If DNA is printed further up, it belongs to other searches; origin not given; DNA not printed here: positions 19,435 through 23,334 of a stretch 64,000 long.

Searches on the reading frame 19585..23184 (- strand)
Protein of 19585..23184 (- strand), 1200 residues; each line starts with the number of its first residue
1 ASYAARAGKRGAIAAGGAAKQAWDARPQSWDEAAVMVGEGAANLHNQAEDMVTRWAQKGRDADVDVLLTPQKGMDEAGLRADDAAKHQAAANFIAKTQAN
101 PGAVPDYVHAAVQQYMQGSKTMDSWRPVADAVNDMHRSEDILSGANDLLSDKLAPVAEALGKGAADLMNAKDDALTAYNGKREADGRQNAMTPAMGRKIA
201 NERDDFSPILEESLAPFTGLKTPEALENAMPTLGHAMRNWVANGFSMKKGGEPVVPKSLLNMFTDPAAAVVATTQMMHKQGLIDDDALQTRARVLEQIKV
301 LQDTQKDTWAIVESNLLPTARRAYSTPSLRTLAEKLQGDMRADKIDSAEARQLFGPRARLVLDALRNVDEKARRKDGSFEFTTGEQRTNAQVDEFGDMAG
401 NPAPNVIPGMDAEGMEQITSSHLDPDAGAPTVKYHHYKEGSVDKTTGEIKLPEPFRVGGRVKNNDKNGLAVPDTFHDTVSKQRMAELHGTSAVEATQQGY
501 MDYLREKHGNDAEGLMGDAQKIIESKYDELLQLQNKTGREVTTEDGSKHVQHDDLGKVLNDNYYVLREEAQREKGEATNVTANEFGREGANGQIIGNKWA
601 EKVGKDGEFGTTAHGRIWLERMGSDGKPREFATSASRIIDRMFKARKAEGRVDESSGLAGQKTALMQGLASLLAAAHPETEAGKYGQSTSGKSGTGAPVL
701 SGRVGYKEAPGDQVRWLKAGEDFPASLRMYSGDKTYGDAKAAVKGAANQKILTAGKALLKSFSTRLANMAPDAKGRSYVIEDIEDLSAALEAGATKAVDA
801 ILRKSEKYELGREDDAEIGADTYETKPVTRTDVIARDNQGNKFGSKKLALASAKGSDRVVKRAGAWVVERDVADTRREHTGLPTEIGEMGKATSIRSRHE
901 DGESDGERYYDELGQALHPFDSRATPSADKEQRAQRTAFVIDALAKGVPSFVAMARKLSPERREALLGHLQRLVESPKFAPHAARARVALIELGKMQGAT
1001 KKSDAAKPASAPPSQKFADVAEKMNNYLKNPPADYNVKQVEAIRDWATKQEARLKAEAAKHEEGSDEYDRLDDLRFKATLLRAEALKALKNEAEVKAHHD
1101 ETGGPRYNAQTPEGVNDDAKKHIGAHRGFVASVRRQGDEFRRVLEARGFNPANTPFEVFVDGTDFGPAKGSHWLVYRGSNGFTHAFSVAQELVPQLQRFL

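Call 88: predict_structure(alignment_id=A6)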
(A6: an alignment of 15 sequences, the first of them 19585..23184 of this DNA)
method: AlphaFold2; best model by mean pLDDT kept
length: 1200 residues; sequences in the alignment: 15
mean_pLDDT: 65.2   pTM: 0.32
mean pLDDT of the five models: 65.2, 64.4, 61.5, 61.5, 60.9
residues with pLDDT >= 90: 39; 70-90: 646; 50-70: 153; < 50: 362
segments of 3 or more residues with pLDDT < 50: 1-49, 55-58, 141-192, 376-430, 462-471, 571-575, 603-606, 687-695, 816-821, 881-931, 998-1013, 1103-1200
pLDDT, mean of each block of 10 residues (from residue 1): 30 37 40 41 46 50 80 68 87 83 79 82 81 68 38 36 34 37 35 60 81 85 73 88 86 82 87 90 85 86 81 83 77 83 79 84 82 48 29 29 30 30 34 79 76 77 45 68 75 75 83 81 80 74 67 79 82 54 70 67 54 86 75 86 73 67 84 74 49 56 84 79 86 82 78 84 84 79 87 80 68 48 61 82 85 83 85 68 41 41 36 37 34 62 76 76 71 70 74 61 30 61 87 82 90 87 83 89 89 70 38 28 28 34 34 29 27 28 34 33
secondary structure, 60 per line:
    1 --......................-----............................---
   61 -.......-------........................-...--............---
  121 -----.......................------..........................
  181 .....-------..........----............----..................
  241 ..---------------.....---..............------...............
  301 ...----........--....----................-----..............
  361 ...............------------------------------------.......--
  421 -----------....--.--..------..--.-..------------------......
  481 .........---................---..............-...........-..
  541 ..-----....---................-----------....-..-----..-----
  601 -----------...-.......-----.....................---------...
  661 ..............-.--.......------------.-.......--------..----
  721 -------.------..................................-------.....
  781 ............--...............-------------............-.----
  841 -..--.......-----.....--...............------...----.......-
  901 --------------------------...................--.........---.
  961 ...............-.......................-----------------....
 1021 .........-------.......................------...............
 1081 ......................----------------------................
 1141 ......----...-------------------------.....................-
elements in order (helices of 4 or more, strands of 3 or more residues): H3-24 H30-57 H62-68 H76-99 H106-117 H126-148 H155-185 H193-202 H207-218 H223-242 H258-262 H266-279 H286-303 H308-315 H318-321 H326-341 H347-375 H412-418 E432-435 H475-489 E493-499 H500-508 H512-525 H527-537 E539-542 E548-551 H555-562 E563-570 H582-585 E616-622 E628-634 H635-648 H658-674 H679-685 E700-706 H736-768 H776-792 H795-809 E823-834 H846-852 E858-862 E865-879 H893-899 H927-945 H948-956 H960-975 H977-999 H1017-1029 H1037-1059 H1066-1102 H1125-1146 H1179-1199

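Call 90: fold_search(model_id=the predicted structure, library=pdb)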
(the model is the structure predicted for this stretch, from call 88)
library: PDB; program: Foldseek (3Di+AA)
matches with E <= 10: 118; with E <= 0.001: 0
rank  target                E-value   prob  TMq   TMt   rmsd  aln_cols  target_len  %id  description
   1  9c3i_S                4.6e-01  0.41  0.05  0.19  25.1       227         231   12  Rebuilt CNOT3/tRNA-LEU structure (released 2024-12-04)
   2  8bhf_n1               7.5e-01  0.28  0.05  0.18  24.4       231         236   14  Cryo-EM structure of stalled rabbit 80S ribosomes in complex with human CCR4-NOT and CNOT4 (released 2023-09-06)
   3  9c3h_SB               8.6e-01  0.25  0.05  0.18  24.6       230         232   14  Structure of the CNOT3-bound human 80S ribosome with tRNA-ARG in the P-site. (released 2024-12-04)
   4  9y6s_5a               1.2e+00  0.04  0.09  0.09  68.3      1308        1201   11  96-nm repeat of the Leishmania tarentolae doublet microtubule (released 2025-12-17)
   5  6wvk_H                1.7e+00  0.03  0.04  0.06  36.5       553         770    9  Cryo-EM structure of Bacillus subtilis RNA Polymerase in complex with HelD (released 2020-11-18)
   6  5hzk_D                1.8e+00  0.06  0.04  0.11  35.1       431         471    9  Crystal structure of photoinhibitable Intersectin1 containing wildtype LOV2 domain in complex with Cdc42 (released 2016-12-21)
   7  9a65_B                1.9e+00  0.06  0.04  0.06  94.4       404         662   12  Integrative model of YVAQ-MCPB by crosslinking MS and deep learning (released 2024-09-18)
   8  5gan_F                2.3e+00  0.03  0.06  0.11  29.6       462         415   12  The overall structure of the yeast spliceosomal U4/U6.U5 tri-snRNP at 3.7 Angstrom (released 2016-01-27)
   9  9n22_K                2.5e+00  0.13  0.04  0.18  46.4       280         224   11  Y20S (Sec18-Sec17-Sec9-Sso1-Snc1) EDTA - Class 2 (released 2025-10-01)
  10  4k1n_A                2.5e+00  0.06  0.06  0.12  28.4       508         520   14  Crystal structure of full-length mouse alphaE-catenin (released 2013-05-01)
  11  3q84_H                2.8e+00  0.28  0.06  0.22  27.1       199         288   12  Crystal structure of human PACSIN 1 F-BAR domain (released 2012-02-22)
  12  5hzk_B                2.8e+00  0.06  0.05  0.12  36.0       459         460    9  Crystal structure of photoinhibitable Intersectin1 containing wildtype LOV2 domain in complex with Cdc42 (released 2016-12-21)
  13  5jhg_A                3.2e+00  0.15  0.05  0.15  24.1       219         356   13  Crystal structure of the complex between the human RhoA and the DH/PH domain of human ARHGEF11 (released 2017-04-26)
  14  5n77_C                3.2e+00  0.06  0.04  0.14  29.8       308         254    9  Crystal structure of the cytosolic domain of the CorA magnesium channel from Escherichia coli in complex with magnesiu (released 2017-07-12)
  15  3jv3_A                3.5e+00  0.25  0.05  0.19  24.8       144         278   14  Structure of SH3E-DH unit of murine intersectin-1L (released 2010-07-14)
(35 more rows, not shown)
